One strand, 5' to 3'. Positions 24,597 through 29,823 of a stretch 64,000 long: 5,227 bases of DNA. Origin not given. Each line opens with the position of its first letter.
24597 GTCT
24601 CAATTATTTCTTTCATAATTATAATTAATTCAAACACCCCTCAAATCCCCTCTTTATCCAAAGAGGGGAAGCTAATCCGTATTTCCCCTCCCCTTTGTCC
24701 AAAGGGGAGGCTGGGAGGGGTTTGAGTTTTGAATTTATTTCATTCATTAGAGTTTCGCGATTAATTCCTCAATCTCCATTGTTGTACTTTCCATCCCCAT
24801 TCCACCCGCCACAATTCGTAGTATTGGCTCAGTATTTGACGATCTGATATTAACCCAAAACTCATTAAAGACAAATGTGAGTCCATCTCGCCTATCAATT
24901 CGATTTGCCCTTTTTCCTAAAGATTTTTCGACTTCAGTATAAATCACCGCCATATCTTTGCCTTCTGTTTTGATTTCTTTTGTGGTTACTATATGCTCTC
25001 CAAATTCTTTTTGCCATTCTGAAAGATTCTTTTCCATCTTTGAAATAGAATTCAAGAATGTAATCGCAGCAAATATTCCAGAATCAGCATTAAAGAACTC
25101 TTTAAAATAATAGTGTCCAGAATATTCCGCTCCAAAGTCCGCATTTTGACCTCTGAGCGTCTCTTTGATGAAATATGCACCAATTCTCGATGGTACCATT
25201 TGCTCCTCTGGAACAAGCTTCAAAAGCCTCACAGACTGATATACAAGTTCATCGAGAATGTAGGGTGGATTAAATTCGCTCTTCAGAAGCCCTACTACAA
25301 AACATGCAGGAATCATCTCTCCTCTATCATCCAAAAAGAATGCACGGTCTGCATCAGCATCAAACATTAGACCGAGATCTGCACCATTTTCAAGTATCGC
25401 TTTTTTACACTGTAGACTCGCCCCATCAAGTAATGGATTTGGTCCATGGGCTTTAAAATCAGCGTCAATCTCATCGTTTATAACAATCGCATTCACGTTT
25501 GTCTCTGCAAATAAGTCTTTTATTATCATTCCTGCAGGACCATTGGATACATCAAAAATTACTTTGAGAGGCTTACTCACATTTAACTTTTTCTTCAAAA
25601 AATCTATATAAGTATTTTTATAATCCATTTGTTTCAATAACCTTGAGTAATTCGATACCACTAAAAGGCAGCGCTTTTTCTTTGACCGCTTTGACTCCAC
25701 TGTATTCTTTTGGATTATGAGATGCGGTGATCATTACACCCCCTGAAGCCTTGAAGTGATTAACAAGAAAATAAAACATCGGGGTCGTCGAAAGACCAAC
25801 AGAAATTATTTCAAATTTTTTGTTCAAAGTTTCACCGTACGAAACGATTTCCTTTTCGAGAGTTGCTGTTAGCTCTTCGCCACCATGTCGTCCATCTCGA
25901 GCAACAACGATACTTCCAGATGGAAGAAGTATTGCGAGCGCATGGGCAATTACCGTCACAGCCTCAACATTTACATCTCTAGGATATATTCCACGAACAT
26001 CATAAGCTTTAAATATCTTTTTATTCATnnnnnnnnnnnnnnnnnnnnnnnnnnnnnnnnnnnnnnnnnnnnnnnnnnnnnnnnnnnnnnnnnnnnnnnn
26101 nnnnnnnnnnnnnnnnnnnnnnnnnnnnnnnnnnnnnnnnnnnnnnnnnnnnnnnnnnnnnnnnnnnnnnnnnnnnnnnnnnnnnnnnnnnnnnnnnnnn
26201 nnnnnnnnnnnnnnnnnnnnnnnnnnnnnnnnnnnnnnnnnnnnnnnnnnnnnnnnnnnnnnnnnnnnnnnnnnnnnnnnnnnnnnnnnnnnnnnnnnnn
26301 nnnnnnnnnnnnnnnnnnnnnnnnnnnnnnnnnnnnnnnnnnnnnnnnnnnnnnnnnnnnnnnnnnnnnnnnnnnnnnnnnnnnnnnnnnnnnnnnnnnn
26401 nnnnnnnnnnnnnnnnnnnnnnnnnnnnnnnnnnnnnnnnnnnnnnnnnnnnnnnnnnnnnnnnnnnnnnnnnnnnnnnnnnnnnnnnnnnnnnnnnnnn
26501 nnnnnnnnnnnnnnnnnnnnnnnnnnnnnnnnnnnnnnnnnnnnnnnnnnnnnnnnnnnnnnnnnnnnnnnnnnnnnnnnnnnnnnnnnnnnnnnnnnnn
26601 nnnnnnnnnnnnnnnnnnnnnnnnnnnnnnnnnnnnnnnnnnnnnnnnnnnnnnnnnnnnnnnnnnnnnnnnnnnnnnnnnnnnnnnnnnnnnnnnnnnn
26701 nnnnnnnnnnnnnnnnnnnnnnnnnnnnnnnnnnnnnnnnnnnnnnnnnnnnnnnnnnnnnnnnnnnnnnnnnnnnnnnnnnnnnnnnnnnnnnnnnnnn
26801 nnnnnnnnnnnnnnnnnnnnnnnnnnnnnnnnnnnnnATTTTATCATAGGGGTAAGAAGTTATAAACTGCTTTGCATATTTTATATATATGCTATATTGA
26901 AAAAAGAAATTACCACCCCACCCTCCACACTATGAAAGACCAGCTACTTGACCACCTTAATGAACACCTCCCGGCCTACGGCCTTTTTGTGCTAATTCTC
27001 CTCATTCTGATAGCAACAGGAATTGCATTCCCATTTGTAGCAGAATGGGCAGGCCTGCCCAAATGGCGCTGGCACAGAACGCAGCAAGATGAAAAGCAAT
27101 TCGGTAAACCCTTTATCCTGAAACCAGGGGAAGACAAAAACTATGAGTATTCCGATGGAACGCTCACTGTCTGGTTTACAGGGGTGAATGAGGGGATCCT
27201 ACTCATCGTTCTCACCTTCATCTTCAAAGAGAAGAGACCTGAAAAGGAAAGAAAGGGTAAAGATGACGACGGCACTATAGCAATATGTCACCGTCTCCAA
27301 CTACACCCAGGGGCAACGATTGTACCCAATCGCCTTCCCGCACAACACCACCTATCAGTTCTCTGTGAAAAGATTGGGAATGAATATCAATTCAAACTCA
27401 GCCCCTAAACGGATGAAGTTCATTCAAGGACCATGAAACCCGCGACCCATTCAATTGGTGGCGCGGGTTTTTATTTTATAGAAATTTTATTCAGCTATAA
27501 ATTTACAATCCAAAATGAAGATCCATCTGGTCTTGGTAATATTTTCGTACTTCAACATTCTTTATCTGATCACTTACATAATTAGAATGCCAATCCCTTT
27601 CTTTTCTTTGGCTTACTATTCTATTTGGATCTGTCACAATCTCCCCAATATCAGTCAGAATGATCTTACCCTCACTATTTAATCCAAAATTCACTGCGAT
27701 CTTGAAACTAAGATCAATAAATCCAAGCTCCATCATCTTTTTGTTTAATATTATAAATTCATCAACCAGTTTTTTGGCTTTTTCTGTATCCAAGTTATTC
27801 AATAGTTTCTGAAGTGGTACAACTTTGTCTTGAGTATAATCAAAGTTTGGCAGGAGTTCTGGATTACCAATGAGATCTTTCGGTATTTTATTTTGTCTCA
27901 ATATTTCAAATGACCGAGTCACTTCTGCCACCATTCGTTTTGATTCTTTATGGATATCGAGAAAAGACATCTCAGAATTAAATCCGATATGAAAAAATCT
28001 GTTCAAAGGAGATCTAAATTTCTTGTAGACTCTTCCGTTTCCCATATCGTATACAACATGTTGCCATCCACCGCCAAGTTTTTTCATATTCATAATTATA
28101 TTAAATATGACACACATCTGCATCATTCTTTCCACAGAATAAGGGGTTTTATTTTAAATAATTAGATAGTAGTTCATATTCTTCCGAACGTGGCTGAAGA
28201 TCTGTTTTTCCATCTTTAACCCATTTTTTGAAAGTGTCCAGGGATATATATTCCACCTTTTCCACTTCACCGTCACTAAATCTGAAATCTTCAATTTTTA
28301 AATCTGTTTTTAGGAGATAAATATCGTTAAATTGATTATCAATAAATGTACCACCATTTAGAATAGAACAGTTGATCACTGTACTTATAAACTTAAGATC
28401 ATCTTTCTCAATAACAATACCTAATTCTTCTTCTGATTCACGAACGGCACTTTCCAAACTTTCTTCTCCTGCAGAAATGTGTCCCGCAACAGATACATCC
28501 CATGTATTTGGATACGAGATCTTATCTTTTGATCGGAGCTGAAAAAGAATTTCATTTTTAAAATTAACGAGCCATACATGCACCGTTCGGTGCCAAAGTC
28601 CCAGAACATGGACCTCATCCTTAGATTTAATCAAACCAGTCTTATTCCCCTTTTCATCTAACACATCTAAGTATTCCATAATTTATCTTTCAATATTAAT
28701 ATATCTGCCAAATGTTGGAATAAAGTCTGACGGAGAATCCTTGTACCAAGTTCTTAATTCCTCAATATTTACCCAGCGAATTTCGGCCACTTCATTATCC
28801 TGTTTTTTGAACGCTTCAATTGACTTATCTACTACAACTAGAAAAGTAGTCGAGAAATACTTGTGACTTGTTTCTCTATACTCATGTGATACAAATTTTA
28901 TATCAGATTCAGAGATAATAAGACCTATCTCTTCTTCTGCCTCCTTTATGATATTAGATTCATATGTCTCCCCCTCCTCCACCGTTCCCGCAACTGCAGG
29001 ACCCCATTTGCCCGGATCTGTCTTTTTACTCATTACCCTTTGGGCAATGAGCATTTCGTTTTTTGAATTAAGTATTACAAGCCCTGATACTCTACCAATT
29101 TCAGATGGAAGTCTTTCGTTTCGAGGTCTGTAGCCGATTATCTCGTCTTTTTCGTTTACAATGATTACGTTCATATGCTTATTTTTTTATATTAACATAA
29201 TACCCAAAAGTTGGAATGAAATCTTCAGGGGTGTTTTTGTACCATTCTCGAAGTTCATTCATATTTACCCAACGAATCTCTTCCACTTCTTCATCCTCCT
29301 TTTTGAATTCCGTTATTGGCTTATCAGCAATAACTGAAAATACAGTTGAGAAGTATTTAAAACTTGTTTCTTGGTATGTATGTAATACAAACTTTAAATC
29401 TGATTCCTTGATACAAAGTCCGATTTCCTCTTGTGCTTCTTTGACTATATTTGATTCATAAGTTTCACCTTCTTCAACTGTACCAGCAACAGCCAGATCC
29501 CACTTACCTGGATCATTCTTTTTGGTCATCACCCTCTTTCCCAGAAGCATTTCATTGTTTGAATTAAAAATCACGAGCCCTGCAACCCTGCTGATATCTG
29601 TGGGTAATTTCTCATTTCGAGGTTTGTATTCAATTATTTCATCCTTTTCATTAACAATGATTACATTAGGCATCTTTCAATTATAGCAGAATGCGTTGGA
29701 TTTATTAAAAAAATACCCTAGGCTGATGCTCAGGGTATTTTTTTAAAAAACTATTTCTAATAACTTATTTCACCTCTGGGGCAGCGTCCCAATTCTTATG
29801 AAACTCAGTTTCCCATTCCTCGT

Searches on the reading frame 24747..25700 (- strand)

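Call 48: search_protein_families(library=ncbifam, proteins=[window:24747-25700:-], max_evalue=0.00001)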
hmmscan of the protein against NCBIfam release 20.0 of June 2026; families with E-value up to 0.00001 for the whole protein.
window:24747-25700:- (317 aa): 5 families
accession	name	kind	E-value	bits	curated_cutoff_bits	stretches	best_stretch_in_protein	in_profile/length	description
NF007088.0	PRK09542.1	equivalog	1e-54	186.3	618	1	24-306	153-442/456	phosphomannomutase/phosphoglucomutase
TIGR03990.1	Arch_GlmM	equivalog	3.3e-47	161.4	439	1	17-310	138-437/444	phosphoglucosamine mutase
NF011943.0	PRK15414.1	subfamily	5.2e-42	144.4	801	1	22-300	146-436/456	phosphomannomutase CpsG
NF046027.1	PhglucPhmanMutPgmG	equivalog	7e-33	114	600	1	21-299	146-432/460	phosphoglucomutase/phosphomannomutase PgmG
TIGR01455.1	glmM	equivalog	1.1e-24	87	447.55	1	17-306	141-429/442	phosphoglucosamine mutase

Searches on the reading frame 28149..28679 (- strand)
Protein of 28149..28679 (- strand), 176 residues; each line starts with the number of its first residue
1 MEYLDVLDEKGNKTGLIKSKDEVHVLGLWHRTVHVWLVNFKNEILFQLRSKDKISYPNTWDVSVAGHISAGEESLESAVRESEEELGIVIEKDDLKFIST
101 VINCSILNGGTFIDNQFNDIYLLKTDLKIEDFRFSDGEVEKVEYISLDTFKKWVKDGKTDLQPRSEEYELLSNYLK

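Call 47: search_protein_families(library=pfam, proteins=[window:28149-28679:-], max_evalue=0.001)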
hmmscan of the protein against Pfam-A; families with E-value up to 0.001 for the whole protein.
window:28149-28679:- (176 aa): 1 family
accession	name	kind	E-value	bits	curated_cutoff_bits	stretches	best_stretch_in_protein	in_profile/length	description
PF00293.34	NUDIX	-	1.3e-13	51.6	21.1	1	30-152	3-122/134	NUDIX domain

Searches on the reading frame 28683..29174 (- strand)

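Call 47: search_protein_families(library=pfam, proteins=[window:28683-29174:-], max_evalue=0.001)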
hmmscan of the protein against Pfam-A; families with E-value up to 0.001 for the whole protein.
window:28683-29174:- (163 aa): 2 families
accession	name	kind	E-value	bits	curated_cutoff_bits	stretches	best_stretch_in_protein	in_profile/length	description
PF00293.34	NUDIX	-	5.8e-20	72.1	21.1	1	30-153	6-132/134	NUDIX domain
PF14815.12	NUDIX_4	-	0.0002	21.5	35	1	32-141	3-99/113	NUDIX domain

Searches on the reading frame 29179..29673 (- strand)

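Call 47: search_protein_families(library=pfam, proteins=[window:29179-29673:-], max_evalue=0.001)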
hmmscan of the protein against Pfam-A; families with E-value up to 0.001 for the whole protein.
window:29179-29673:- (164 aa): 2 families
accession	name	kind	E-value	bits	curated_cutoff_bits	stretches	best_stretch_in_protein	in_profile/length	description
PF00293.34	NUDIX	-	4.1e-19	69.4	21.1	1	29-155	4-133/134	NUDIX domain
PF14815.12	NUDIX_4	-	6.6e-05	23.1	35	1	33-143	3-100/113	NUDIX domain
